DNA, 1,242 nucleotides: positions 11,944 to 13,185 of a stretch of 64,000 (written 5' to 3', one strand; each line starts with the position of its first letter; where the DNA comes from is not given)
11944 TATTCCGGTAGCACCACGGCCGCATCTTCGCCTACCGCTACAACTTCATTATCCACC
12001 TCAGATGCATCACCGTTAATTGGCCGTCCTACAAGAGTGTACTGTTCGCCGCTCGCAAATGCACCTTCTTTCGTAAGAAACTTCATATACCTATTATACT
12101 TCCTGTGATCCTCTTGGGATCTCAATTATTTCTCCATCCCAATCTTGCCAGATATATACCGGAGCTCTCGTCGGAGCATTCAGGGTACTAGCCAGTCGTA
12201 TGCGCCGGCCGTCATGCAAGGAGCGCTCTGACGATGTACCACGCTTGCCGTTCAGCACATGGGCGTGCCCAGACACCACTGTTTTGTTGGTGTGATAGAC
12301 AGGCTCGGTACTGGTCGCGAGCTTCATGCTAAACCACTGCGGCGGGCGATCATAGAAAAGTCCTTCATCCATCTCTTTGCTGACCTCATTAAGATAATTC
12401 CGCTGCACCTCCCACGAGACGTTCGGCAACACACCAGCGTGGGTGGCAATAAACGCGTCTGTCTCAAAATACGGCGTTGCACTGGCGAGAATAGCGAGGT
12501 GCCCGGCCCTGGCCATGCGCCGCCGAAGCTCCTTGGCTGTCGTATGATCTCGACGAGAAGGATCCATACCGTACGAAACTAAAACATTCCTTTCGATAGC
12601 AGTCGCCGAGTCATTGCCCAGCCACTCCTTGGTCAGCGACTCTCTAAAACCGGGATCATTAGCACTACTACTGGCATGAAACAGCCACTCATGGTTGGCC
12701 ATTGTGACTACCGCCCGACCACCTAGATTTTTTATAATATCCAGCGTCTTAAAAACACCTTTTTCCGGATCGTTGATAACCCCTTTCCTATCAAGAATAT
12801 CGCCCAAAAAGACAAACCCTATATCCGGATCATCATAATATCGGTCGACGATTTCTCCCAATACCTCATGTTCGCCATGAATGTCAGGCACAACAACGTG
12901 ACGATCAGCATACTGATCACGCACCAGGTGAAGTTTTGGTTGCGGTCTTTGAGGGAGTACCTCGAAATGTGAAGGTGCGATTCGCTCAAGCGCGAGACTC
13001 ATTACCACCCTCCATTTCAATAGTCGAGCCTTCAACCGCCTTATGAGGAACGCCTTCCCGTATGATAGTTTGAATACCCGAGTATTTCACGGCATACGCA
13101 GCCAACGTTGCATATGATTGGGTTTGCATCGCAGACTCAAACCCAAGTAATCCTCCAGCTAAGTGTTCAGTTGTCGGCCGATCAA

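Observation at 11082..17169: Dense multi-phosphohydrolase gene block: six hydrolase folds plus a cyclase-like protein under a wHTH-Nudix regulator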

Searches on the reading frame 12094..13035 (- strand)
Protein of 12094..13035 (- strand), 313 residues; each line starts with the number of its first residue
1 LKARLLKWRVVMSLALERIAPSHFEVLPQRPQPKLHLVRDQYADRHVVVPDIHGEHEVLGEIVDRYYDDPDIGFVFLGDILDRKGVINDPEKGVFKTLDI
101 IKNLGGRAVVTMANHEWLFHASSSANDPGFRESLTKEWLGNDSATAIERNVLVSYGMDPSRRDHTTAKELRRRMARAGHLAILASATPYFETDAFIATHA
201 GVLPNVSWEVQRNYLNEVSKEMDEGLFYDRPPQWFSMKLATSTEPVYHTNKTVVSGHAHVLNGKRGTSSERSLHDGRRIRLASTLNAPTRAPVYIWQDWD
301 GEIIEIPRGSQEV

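Call 4: search_protein_families(library=pfam, proteins=[window:12094-13035:-], max_evalue=0.1)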
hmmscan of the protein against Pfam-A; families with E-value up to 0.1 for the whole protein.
window:12094-13035:- (313 aa): 0 families

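Call 5: search_protein_families(library=padloc, proteins=[window:12094-13035:-], max_evalue=0.1)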
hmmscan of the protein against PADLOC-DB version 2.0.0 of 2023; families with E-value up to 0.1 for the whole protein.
window:12094-13035:- (313 aa): 0 families

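Call 6: search_protein_families(library=phrogs, proteins=[window:12094-13035:-], max_evalue=0.01)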
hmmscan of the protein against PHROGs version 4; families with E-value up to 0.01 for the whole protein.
window:12094-13035:- (313 aa): 2 families
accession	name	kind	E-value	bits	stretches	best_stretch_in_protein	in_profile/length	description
phrog_246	-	other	2.1e-10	41.2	1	48-261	180-356/417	NinI-like serine-threonine phosphatase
phrog_8238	-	DNA, RNA and nucleotide metabolism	4.8e-07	29.2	1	38-219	168-316/737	RNA ligase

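Call 7: search_protein_families(library=ncbifam, proteins=[window:12094-13035:-], max_evalue=0.1)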
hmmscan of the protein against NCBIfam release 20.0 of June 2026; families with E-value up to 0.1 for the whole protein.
window:12094-13035:- (313 aa): 1 family
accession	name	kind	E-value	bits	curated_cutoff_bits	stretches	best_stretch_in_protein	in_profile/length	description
NF001204.0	PRK00166.1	equivalog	0.00085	18.7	176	0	47-118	4-69/276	symmetrical bis(5'-nucleosyl)-tetraphosphatase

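Call 10: search_solved_structures(query=window:12094-13035:-, max_evalue=1)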
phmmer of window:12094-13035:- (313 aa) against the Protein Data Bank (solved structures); distinct sequences matched with E-value up to 1: 3.
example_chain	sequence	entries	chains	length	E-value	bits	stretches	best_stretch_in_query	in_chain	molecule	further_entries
2z72_A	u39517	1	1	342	0.7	12.3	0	21-118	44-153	Protein-tyrosine-phosphatase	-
1v73_A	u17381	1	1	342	0.7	12.3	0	21-118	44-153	psychrophilic phosphatase I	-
9je4_A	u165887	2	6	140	0.96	11.9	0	73-163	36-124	Alpha-synuclein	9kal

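Call 44: search_dna_similar(query=window:12094-13002:-, collection=phages, mode=protein, max_rows=15, max_evalue=0.001)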
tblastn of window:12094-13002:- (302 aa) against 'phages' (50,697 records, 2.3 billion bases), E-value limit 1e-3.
Records with a match: 45; places in all: 45; records where one place covers at least 80% of the query: 0.
Best place of each record, by identity: <60% 45.
By first word of the organism name: Staphylococcus 45.
By host as written in the record: Staphylococcus aureus 18; - 9; Staphylococcus 6; Staphylococcus aureus ATCC BAA-44 3; Staphylococcus carnosus TM300 2; Staphylococcus sp. 2; Staphylococcus chromogenes 1; Staphylococcus aureus 0414 1; and 3 more.
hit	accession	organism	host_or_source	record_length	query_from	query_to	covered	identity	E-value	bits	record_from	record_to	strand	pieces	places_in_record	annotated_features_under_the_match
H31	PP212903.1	Staphylococcus phage PT94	Staphylococcus chromogenes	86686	30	198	56%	28.3%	1e-4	49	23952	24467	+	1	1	serine/threonine protein phosphatase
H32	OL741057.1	Staphylococcus phage vB_Sau_P68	Staphylococcus aureus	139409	37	198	54%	28.5%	5e-4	48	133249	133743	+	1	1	serine/threonine protein phosphatase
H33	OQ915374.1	Staphylococcus phage vB_SAP01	Staphylococcus aureus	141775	37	198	54%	27.8%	2e-4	49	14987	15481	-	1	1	serine/threonine protein phosphatase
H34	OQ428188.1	Staphylococcus phage ESa2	freshwater stream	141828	37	198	54%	27.8%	4e-4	48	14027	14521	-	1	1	NinI-like serine-threonine phosphatase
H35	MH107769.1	Staphylococcus phage vB_SauM_0414_108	Staphylococcus aureus 0414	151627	37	198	54%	27.8%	4e-4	48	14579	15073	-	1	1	serine/threonine protein phosphatase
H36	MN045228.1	Staphylococcus phage Maine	Staphylococcus aureus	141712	37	198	54%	27.8%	4e-4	48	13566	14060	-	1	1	protein metallophosphatase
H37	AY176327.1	Staphylococcus phage K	-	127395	37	198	54%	27.8%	5e-4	48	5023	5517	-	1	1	ORF6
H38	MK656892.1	Staphylococcus phage vBSP-A2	Staphylococcus aureus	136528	37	198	54%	27.8%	5e-4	48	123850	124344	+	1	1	serine threonine protein phosphatase I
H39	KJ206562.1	Staphylococcus phage 812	Staphylococcus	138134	37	198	54%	27.8%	5e-4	48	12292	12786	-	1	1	hypothetical protein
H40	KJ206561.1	Staphylococcus phage 812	Staphylococcus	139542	37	198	54%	27.8%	5e-4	48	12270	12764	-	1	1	hypothetical protein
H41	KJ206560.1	Staphylococcus phage 812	Staphylococcus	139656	37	198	54%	27.8%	5e-4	48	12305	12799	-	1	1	hypothetical protein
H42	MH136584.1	Staphylococcus phage HYZ21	Staphylococcus aureus YZ25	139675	37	198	54%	27.8%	5e-4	48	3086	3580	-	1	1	serine/threonine protein phosphatase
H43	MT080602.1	Staphylococcus phage vB_SauM_EW74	Staphylococcus carnosus TM300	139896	37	198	54%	27.8%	5e-4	48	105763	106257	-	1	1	record has no annotation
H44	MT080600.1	Staphylococcus phage vB_SauM_EW71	Staphylococcus carnosus TM300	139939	37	198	54%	27.8%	5e-4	48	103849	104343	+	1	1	record has no annotation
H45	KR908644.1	Staphylococcus phage IME-SA119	Staphylococcus aureus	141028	37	198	54%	27.8%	5e-4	48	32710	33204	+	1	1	serine/threonine protein phosphatase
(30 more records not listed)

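Call 66: find_homologous_proteins(query=window:12094-13002:-, max_evalue=0.001)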
Query window:12094-13002:- (302 aa): 44 proteins with E <= 0.001 among 1549 candidates.
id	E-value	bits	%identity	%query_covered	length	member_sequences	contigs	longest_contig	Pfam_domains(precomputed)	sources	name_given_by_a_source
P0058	6.9e-204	694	100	100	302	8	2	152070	-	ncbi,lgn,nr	ncbi:hypothetical protein B7Y92_00295 [Candidatus Saccharibacteria bacterium 32-50-13]|nr:MAG: hypot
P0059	4.5e-147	507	73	100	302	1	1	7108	-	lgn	-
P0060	1.9e-134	466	69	98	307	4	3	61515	PF00149.34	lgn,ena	-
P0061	4.8e-132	458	70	98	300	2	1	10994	-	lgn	-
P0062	1.1e-127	444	64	100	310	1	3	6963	PF00149.34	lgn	-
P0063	6.2e-127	441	64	98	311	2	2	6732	-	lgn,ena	-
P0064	1.3e-126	440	63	98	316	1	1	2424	PF00149.34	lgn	-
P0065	7.7e-122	424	61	98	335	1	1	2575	-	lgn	-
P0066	1.6e-117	410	61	99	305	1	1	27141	PF00149.34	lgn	-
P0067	6.1e-117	408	60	98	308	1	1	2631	-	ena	-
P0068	1.3e-112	394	64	89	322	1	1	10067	PF00149.34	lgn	-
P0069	3.7e-112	393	62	88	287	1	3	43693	PF00149.34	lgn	-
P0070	6.8e-109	382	58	90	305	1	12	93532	PF00149.34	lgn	-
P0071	7.1e-109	382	61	89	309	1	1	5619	PF00149.34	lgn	-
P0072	7.4e-91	323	55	89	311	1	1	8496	PF00149.34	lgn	-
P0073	6.6e-89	316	51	92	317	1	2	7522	PF00149.34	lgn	-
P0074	1.0e-88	316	55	87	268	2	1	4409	PF00149.34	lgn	-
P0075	5.1e-88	313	53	89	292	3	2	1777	PF00149.34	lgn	-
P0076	8.4e-87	309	51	94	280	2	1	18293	PF00149.34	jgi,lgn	jgi:hypothetical protein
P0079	8.4e-85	303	51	97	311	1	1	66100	PF00149.34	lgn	-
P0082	1.9e-84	302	52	88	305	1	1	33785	PF00149.34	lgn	-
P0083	2.4e-84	301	49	91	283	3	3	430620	-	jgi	-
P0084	6.8e-83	297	49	90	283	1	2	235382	-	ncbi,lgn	-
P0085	5.3e-82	294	50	88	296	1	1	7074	PF00149.34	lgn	-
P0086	1.4e-81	292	51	89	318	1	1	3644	PF00149.34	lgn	-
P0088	7.6e-79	283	47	89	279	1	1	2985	PF00149.34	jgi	-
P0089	2.7e-76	275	48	94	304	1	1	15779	PF00149.34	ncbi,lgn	-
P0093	4.0e-70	255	44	90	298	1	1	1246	PF00149.34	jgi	jgi:hypothetical protein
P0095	8.9e-67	244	43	89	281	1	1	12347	PF00149.34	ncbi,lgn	-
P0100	1.2e-54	204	42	87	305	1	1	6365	PF00149.34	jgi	jgi:hypothetical protein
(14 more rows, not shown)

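Call 67: find_encoding_contigs(protein=P0071, flank=10000, max_places=1)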
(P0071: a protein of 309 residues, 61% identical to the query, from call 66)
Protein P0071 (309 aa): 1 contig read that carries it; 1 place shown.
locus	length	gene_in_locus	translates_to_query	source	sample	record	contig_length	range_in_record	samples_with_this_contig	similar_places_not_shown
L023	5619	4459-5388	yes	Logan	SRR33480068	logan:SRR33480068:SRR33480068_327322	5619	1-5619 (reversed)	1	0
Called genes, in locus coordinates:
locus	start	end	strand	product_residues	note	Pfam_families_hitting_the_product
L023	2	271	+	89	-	?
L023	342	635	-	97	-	-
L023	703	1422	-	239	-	-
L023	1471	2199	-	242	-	PF00293:NUDIX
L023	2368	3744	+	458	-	-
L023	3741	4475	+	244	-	-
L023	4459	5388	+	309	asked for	PF00149:Metallophos (weak)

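Call 68: find_encoding_contigs(protein=P0060, flank=10000, max_places=1)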
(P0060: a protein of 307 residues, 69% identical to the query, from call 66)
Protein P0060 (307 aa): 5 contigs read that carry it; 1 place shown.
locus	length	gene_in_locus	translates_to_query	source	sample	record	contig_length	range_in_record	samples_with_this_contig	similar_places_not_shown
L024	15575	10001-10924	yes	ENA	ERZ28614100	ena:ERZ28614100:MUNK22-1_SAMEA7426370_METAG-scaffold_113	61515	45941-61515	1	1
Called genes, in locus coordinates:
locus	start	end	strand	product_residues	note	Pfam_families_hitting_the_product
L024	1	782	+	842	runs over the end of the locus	PF00690:Cation_ATPase_N, PF00122:E1-E2_ATPase, PF00702:Hydrolase, PF13246:Cation_ATPase (faint), PF00689:Cation_ATPase_C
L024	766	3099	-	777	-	PF00122:E1-E2_ATPase, PF00702:Hydrolase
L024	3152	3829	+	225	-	PF01182:Glucosamine_iso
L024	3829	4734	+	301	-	PF03446:NAD_binding_2, PF03807:F420_oxidored, PF00393:6PGD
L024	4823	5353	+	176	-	PF02525:Flavodoxin_2, PF03358:FMN_red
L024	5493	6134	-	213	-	-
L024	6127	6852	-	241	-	PF00293:NUDIX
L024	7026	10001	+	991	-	-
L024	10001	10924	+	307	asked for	PF00149:Metallophos (weak)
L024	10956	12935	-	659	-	PF12051:DUF3533, PF12698:ABC2_membrane_3, PF01061:ABC2_membrane (weak)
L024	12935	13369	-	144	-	PF02082:Rrf2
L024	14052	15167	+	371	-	-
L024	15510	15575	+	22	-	?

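Call 69: find_encoding_contigs(protein=P0083, flank=10000, max_places=1)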
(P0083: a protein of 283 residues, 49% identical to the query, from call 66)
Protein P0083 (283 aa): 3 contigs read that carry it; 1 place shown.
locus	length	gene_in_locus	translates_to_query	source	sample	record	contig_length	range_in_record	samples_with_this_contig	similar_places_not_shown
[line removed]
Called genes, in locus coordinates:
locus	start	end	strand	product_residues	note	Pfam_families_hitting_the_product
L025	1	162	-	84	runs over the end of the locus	-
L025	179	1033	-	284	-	PF01040:UbiA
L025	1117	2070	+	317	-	PF00116:COX2 (faint), PF06481:COX_ARM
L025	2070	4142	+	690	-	PF00115:COX1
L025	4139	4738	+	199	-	PF00510:COX3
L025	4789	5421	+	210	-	PF03626:COX4_pro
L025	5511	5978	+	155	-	PF02325:CCB3_YggT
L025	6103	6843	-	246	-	PF00293:NUDIX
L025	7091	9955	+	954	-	-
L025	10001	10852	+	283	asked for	-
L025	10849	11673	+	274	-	-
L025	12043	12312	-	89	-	-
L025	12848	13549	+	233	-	-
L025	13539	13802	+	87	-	-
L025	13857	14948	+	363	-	PF01594:AI-2E_transport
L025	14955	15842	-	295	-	-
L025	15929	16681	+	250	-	-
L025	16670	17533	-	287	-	PF01040:UbiA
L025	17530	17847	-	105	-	PF18916:Lycopene_cyc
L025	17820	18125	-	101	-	-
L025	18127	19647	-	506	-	PF00070:Pyr_redox (faint), PF00890:FAD_binding_2 (faint), PF01266:DAO (weak), PF01593:Amino_oxidase, PF03486:HI0933_like (faint), PF07992:Pyr_redox_2 (faint), PF12831:FAD_oxidored (weak), PF13450:NAD_binding_8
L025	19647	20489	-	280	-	PF00494:SQS_PSY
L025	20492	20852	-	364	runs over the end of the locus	PF00348:polyprenyl_synt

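Call 72: search_protein_families(library=pfam, proteins=[L024:7026-10001:+, L025:7091-9955:+, L025:10849-11673:+, L023:703-1422:-, L023:342-635:-, L024:5493-6134:-], max_evalue=0.05)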
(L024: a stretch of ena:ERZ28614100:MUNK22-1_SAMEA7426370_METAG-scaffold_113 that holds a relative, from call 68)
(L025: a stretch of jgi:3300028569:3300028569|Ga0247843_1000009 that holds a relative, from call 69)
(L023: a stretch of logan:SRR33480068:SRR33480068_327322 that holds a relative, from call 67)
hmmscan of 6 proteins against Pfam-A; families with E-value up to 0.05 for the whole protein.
L024:7026-10001:+ (991 aa): 0 families

L025:7091-9955:+ (954 aa): 0 families

L025:10849-11673:+ (274 aa): 0 families

L023:703-1422:- (239 aa): 1 family
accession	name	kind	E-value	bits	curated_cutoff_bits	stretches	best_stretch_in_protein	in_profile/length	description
PF22745.1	Nlig-Ia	-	0.033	15.3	27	0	97-141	6-50/92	DNA ligase-like, N-terminal NAD+-binding domain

L023:342-635:- (97 aa): 1 family
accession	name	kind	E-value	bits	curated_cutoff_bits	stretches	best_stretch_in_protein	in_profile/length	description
PF13755.11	Sensor_TM1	-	0.0082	16.3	26.6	1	46-74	3-31/68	Sensor N-terminal transmembrane domain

L024:5493-6134:- (213 aa): 1 family
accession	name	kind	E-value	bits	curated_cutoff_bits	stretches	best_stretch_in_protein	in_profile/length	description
PF18143.6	HAD_SAK_2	-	0.0014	19.4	27.5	1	9-176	1-112/139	HAD domain in Swiss Army Knife RNA repair proteins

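Call 78: search_solved_structures(query=A6, max_evalue=1, show_alignments=1)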
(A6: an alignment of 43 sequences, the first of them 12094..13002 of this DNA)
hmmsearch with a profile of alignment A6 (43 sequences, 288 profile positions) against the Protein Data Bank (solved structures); distinct sequences matched with E-value up to 1: 10.
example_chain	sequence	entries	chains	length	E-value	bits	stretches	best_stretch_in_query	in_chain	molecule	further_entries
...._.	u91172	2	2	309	0.017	17.6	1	161-232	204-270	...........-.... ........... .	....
9olz_A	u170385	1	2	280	0.047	16.2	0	162-199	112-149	Bis(5'-nucleosyl)-tetraphosphatase [symmetrical]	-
2dfj_A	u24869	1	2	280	0.047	16.2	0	162-199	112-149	diadenosinetetraphosphatase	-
9ojd_A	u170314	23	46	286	0.05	16.1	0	162-199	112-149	Bis(5'-nucleosyl)-tetraphosphatase [symmetrical] | Bis(5'-nucleosyl)-tetraphosphatase, symmetrical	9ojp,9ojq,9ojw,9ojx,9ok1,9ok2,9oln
9oly_A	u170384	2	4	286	0.054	16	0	162-199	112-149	Bis(5'-nucleosyl)-tetraphosphatase [symmetrical]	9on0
2z72_A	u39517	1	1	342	0.25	13.8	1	17-96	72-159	Protein-tyrosine-phosphatase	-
1v73_A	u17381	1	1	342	0.28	13.7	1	17-96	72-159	psychrophilic phosphatase I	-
4iyp_C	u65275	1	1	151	0.37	13.3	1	20-89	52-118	Serine/threonine-protein phosphatase 2A catalytic subunit alpha isoform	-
2zbm_A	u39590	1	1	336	0.59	12.6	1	17-96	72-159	Protein-tyrosine-phosphatase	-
9t9n_A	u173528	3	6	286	0.85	12.1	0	160-196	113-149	Bis(5'-nucleosyl)-tetraphosphatase, symmetrical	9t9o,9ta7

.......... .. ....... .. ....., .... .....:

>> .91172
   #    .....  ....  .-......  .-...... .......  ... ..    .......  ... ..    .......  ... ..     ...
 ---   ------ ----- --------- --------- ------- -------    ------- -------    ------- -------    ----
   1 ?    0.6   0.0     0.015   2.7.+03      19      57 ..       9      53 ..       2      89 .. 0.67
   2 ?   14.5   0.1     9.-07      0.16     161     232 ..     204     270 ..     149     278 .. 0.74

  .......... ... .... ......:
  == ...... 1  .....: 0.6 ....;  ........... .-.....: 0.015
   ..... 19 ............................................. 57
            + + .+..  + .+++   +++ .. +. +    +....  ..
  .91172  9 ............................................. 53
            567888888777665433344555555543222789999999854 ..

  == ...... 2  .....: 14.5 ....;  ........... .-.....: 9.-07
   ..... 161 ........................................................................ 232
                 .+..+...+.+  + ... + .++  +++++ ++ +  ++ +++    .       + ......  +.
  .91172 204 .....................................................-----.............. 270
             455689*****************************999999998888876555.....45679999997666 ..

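Call 79: find_encoding_contigs(protein=P0084, flank=10000, max_places=1)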
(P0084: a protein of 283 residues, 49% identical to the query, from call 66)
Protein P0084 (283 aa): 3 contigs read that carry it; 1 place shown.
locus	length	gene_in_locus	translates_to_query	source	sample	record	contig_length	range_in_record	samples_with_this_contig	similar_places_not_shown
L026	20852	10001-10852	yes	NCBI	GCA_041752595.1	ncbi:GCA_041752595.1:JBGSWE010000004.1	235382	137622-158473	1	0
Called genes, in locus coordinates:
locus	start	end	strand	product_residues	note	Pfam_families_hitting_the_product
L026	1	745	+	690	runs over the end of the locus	PF00115:COX1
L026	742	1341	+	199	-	PF00510:COX3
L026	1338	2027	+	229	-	PF03626:COX4_pro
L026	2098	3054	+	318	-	PF00005:ABC_tran, PF13304:AAA_21 (weak), PF13732:DrrA1-3_C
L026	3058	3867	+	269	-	PF01061:ABC2_membrane, PF12698:ABC2_membrane_3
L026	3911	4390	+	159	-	PF02325:CCB3_YggT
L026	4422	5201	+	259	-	PF01553:Acyltransferase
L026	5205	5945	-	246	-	PF00293:NUDIX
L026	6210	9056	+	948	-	-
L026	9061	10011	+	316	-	PF18030:Rimk_N, PF08443:RimK, PF02955:GSH-S_ATP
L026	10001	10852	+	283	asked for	-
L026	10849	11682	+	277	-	-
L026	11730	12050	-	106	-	-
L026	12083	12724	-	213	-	-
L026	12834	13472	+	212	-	PF06695:Sm_multidrug_ex (faint)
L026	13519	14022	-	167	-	PF06897:DUF1269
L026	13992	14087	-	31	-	-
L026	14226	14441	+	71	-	PF04024:PspC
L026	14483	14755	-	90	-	PF05016:ParE_toxin (weak)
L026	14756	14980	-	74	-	-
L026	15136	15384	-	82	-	-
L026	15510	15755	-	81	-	-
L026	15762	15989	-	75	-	-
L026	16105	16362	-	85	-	-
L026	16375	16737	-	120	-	PF01850:PIN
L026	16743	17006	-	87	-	-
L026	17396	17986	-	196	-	-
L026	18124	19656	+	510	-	PF04773:FecR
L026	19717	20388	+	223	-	-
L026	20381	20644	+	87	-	-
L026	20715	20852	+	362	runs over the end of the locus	PF01594:AI-2E_transport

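Call 80: find_encoding_contigs(protein=P0070, flank=10000, max_places=1)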
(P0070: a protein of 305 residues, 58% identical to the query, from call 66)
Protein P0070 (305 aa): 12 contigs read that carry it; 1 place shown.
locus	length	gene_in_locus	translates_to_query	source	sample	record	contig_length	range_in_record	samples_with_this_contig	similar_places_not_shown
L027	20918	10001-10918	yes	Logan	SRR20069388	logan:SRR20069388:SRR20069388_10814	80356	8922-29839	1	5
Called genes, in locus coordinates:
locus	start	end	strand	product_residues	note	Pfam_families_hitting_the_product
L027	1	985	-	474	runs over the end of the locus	PF00041:fn3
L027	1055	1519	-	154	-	PF14328:DUF4385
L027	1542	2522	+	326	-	PF21338:Top1B_N_bact, PF01028:Topoisom_I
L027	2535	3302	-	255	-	PF13385:Laminin_G_3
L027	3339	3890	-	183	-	PF13828:DUF4190 (weak)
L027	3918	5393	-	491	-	PF04244:DPRP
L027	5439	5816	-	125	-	-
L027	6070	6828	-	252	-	PF00293:NUDIX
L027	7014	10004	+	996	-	-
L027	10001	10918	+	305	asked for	PF00149:Metallophos (faint)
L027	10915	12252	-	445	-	PF00875:DNA_photolyase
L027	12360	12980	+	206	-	PF05368:NmrA, PF13460:NAD_binding_10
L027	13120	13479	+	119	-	-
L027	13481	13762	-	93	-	PF13376:OmdA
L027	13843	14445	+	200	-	-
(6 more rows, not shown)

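Call 95: search_protein_families(library=phrogs, proteins=[L024:7026-10001:+, L025:7091-9955:+, L026:6210-9056:+, L026:10849-11682:+, L025:10849-11673:+], max_evalue=0.01)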
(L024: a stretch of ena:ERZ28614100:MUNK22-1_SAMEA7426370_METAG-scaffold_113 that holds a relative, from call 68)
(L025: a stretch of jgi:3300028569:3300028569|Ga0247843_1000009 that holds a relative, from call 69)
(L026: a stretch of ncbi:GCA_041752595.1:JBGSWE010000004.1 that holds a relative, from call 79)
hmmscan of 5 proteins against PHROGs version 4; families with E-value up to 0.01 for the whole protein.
L024:7026-10001:+ (991 aa): 0 families

L025:7091-9955:+ (954 aa): 1 family
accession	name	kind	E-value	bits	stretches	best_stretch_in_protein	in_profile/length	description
phrog_284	-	DNA, RNA and nucleotide metabolism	1.3e-08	35.2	1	610-831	179-379/398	exonuclease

L026:6210-9056:+ (948 aa): 1 family
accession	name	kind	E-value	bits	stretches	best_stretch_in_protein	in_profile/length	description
phrog_284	-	DNA, RNA and nucleotide metabolism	1.5e-08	35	1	608-840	177-393/398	exonuclease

L026:10849-11682:+ (277 aa): 0 families

L025:10849-11673:+ (274 aa): 0 families
